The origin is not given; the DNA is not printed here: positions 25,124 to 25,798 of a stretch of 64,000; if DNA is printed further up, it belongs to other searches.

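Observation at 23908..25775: Sigma-54 promoter driving a lone signal-peptide-bearing ATP-synthase c-subunit-like gene plus an output-less Cache protein, divergent from an HK/NtrC pair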

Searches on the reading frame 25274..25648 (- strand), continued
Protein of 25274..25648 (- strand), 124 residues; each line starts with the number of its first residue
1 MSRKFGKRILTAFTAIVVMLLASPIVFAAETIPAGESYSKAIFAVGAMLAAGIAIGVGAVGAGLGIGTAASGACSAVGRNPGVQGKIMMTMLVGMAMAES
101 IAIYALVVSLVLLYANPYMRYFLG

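Call 20: find_related_loci(query=window:25274-25648:-, collection=genome_contigs, flank=10000)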
Query window:25274-25648:- (124 aa) in genome_contigs; peptide patterns used: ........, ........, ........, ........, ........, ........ (x = any residue, [..] = any of these).
599 stretches matched a pattern (row limit reached: there are more); 180 encode a relative of the query (tblastn E <= 1e-3); the best 80 are kept; 80 distinct loci.
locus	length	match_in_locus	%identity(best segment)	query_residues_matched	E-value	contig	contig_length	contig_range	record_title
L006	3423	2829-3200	89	1-124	7e-68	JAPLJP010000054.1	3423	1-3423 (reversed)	MAG: Deltaproteobacteria bacterium isolate LacPavin_0920_SED2_MAG_43_11 LacPavin_0920_SED2_scaffold_1381528, whole genom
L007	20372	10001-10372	87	1-124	8e-67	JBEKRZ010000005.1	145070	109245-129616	MAG: Smithella sp. isolate SPRUCE 522 SPRUCE_522_5, whole genome shotgun sequence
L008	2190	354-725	85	1-124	6e-67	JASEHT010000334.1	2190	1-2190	MAG: Smithella sp. isolate Yes70-30 NODE_334_length_2190_cov_5.400937, whole genome shotgun sequence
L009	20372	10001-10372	84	1-124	7e-63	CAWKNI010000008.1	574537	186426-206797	MAG: uncultured delta proteobacterium isolate MFD01231.bin.1.87 genome assembly, contig: contig_71, whole genome shotgun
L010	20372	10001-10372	80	1-124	2e-62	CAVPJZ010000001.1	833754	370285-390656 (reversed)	MAG: uncultured delta proteobacterium isolate MFD10007.bin.2.133 genome assembly, contig: contig_11018, whole genome sho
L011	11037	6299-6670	83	1-124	1e-62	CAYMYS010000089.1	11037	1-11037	MAG TPA_asm: uncultured Syntrophaceae bacterium isolate binchicken_co181_524 genome assembly, contig: NODE_11578_length_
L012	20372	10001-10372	81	1-124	5e-62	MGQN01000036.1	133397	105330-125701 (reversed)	MAG: Deltaproteobacteria bacterium RBG_16_44_11 RBG_16_scaffold_574, whole genome shotgun sequence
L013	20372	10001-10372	81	1-124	1e-61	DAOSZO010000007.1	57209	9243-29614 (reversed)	MAG TPA_asm: Smithella sp. isolate AMR_MDS_2057 NODE_448_length_57209_cov_5.797669, whole genome shotgun sequence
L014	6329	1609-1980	91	1-124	3e-61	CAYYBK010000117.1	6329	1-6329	MAG TPA_asm: uncultured Syntrophales bacterium isolate binchicken_co117_448 genome assembly, contig: NODE_20965_length_6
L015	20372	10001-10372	90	1-124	1e-60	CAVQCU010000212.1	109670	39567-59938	MAG: uncultured delta proteobacterium isolate MFD02138.bin.2.50 genome assembly, contig: contig_66988, whole genome shot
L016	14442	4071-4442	79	1-124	3e-60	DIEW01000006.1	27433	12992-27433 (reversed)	MAG TPA_asm: Syntrophaceae bacterium UBA5764 UBA5764_contig_51010, whole genome shotgun sequence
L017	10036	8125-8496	90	1-124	2e-60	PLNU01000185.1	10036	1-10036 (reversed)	MAG: Syntrophaceae bacterium isolate fen_1160 73.20120800_E1X.10_contig_8871, whole genome shotgun sequence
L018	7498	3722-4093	89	1-124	2e-60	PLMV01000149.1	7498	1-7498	MAG: Syntrophaceae bacterium isolate fen_1165 73.20120800_E2X.4_contig_962, whole genome shotgun sequence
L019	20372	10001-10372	89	1-124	4e-60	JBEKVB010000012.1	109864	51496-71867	MAG: Smithellaceae bacterium isolate SPRUCE 595 SPRUCE_595_12, whole genome shotgun sequence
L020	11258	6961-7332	77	1-124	4e-60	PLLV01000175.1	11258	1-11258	MAG: Syntrophaceae bacterium isolate fen_1168 73.20120800_E3S.49_contig_35242, whole genome shotgun sequence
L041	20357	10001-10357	75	6-124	6e-54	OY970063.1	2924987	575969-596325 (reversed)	MAG: uncultured delta proteobacterium isolate MFD10007.bin.1.119 genome assembly, chromosome: 1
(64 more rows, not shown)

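Call 27: list_cluster_members(proteins=[P0012, P0053, P0036, P0038, P0039, P0359, P0337, P0313, P0346, P0148])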
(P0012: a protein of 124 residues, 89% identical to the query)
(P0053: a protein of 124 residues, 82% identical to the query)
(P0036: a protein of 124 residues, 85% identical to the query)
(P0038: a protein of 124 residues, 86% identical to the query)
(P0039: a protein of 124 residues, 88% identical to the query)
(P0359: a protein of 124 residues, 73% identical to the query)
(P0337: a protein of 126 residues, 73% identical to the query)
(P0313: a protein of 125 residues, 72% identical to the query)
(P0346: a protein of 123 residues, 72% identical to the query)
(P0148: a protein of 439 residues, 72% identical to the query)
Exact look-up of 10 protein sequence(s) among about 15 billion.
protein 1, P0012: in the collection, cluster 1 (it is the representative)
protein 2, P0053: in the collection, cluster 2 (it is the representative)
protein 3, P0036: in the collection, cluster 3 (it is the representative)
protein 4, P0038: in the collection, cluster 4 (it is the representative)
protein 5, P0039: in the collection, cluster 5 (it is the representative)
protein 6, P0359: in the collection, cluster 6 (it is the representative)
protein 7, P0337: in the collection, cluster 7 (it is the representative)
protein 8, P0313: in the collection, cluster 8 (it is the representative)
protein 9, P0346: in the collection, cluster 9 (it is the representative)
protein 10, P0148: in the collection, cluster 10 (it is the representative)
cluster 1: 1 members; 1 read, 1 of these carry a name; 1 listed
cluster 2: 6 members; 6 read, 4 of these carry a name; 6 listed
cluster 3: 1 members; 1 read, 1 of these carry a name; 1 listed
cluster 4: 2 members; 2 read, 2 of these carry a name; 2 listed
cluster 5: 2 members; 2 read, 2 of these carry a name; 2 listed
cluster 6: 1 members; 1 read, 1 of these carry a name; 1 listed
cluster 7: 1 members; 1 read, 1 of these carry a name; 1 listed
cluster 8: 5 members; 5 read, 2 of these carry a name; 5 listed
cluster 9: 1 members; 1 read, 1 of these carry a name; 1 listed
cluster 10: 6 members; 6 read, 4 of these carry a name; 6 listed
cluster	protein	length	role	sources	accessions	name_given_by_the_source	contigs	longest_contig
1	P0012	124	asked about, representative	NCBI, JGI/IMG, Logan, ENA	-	F-type H+-transporting ATPase subunit c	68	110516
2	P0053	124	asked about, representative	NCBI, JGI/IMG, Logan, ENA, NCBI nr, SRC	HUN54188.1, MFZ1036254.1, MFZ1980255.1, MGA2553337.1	MAG: ATP synthase F0 subunit C [Smithella sp.] | F-type H+-transporting ATPase subunit c | ATP synthase F0 subunit C [Smithella sp.]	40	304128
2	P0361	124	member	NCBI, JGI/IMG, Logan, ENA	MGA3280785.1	MAG: ATP synthase F0 subunit C [Smithella sp.] | F-type H+-transporting ATPase subunit c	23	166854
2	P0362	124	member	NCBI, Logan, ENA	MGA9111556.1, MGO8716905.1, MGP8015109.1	MAG: ATP synthase F0 subunit C [Smithella sp.]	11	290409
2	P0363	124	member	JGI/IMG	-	F-type H+-transporting ATPase subunit c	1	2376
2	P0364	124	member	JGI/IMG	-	-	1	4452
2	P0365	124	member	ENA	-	-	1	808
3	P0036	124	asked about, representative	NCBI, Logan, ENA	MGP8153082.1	MAG: ATP synthase F0 subunit C [Smithella sp.]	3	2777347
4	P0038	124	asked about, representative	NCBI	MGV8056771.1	MAG: ATP synthase F0 subunit C [Smithellaceae bacterium]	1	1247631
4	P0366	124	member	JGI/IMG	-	F-type H+-transporting ATPase subunit c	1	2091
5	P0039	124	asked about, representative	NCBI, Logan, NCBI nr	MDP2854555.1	MAG: ATP synthase F0 subunit C [Smithellaceae bacterium] | ATP synthase F0 subunit C [Smithellaceae bacterium]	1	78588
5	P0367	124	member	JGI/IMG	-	F-type H+-transporting ATPase subunit c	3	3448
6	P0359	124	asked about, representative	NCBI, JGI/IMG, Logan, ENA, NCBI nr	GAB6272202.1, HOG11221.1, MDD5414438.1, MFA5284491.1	MAG: ATP synthase F0 subunit C [Smithellaceae bacterium] | F-type H+-transporting ATPase subunit c | ATP synthase F0 subunit C [Smithellaceae bacterium]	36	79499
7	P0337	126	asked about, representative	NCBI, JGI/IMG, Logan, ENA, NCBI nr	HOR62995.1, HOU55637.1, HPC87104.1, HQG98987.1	MAG TPA: ATP synthase F0 subunit C [Smithellaceae bacterium] | ATP synthase F0 subunit C [Syntrophaceae bacterium]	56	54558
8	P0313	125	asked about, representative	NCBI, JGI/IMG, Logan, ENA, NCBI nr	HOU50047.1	MAG TPA: ATP synthase F0 subunit C [Smithella sp.] | ATP synthase F0 subunit C [Smithella sp.]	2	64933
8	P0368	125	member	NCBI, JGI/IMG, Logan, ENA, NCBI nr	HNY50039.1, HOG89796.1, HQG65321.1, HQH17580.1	MAG TPA: ATP synthase F0 subunit C [Smithella sp.] | ATP synthase F0 subunit C [Smithella sp.]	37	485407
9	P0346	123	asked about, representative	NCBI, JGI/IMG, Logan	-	F-type H+-transporting ATPase subunit c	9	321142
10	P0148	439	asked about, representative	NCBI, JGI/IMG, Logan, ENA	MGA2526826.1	MAG: hypothetical protein ABSF79_09450 [Smithellaceae bacterium] | hypothetical protein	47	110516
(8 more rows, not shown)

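Call 29: find_encoding_contigs(protein=P0368, flank=1000, max_places=10)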
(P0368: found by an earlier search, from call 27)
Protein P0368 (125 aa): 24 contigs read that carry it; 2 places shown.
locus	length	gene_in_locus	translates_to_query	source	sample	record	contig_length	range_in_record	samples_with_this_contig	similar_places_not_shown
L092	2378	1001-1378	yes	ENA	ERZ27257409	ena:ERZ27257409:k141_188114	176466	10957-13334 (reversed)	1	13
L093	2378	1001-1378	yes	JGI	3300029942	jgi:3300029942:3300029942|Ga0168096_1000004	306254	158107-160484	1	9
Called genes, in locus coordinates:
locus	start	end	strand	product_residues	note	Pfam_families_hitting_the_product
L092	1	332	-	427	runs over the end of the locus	PF00202:Aminotran_3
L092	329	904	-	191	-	PF22451:NirdL-like_HTH, PF17805:AsnC_trans_reg2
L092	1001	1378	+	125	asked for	PF00137:ATP-synt_C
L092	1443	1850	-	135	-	PF00472:RF-1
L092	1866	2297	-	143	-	PF01842:ACT (faint), PF19571:ACT_8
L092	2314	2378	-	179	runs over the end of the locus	PF01558:POR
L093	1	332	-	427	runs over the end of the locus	PF00202:Aminotran_3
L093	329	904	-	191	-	PF22451:NirdL-like_HTH, PF17805:AsnC_trans_reg2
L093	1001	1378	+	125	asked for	PF00137:ATP-synt_C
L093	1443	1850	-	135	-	PF00472:RF-1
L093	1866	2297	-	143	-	PF01842:ACT (faint), PF19571:ACT_8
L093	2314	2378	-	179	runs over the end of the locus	PF01558:POR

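Call 30: find_encoding_contigs(protein=P0101, flank=1000, max_places=10)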
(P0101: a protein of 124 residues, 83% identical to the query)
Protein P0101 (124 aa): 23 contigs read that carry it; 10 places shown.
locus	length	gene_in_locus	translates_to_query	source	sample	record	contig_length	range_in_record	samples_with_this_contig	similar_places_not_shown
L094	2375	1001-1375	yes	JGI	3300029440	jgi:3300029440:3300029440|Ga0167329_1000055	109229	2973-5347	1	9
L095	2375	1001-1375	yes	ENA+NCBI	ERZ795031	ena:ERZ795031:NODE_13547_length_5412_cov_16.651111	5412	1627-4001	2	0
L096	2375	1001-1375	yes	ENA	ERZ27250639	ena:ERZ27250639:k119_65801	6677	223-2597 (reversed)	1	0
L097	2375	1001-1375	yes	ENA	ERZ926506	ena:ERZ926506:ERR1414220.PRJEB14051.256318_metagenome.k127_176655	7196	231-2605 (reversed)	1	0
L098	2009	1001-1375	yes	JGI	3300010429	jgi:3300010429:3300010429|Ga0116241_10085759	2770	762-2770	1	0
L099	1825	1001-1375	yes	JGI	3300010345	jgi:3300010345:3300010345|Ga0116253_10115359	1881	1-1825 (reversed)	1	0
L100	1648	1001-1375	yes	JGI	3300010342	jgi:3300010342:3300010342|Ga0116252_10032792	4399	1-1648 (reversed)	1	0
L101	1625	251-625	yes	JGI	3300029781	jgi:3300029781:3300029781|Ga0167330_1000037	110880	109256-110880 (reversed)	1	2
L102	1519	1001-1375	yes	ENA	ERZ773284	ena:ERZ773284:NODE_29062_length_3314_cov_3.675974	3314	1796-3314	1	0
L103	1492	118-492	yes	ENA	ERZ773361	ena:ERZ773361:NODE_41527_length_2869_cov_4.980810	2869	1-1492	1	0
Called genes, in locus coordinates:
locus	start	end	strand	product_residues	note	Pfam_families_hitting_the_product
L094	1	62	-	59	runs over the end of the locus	-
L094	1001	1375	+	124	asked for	PF00137:ATP-synt_C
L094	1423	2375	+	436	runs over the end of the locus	PF02743:dCache_1, PF21623:HK_sensor_dom_bact (weak)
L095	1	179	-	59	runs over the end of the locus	-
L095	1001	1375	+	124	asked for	PF00137:ATP-synt_C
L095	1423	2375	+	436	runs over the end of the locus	PF02743:dCache_1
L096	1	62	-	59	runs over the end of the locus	-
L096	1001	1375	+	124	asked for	PF00137:ATP-synt_C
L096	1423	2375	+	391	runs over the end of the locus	?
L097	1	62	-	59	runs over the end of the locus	-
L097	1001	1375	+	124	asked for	PF00137:ATP-synt_C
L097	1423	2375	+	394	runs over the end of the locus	?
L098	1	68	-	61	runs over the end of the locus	-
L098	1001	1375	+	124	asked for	PF00137:ATP-synt_C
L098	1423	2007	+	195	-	?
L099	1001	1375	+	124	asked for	PF00137:ATP-synt_C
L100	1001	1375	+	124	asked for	PF00137:ATP-synt_C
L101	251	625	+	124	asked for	PF00137:ATP-synt_C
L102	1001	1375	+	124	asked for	PF00137:ATP-synt_C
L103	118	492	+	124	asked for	PF00137:ATP-synt_C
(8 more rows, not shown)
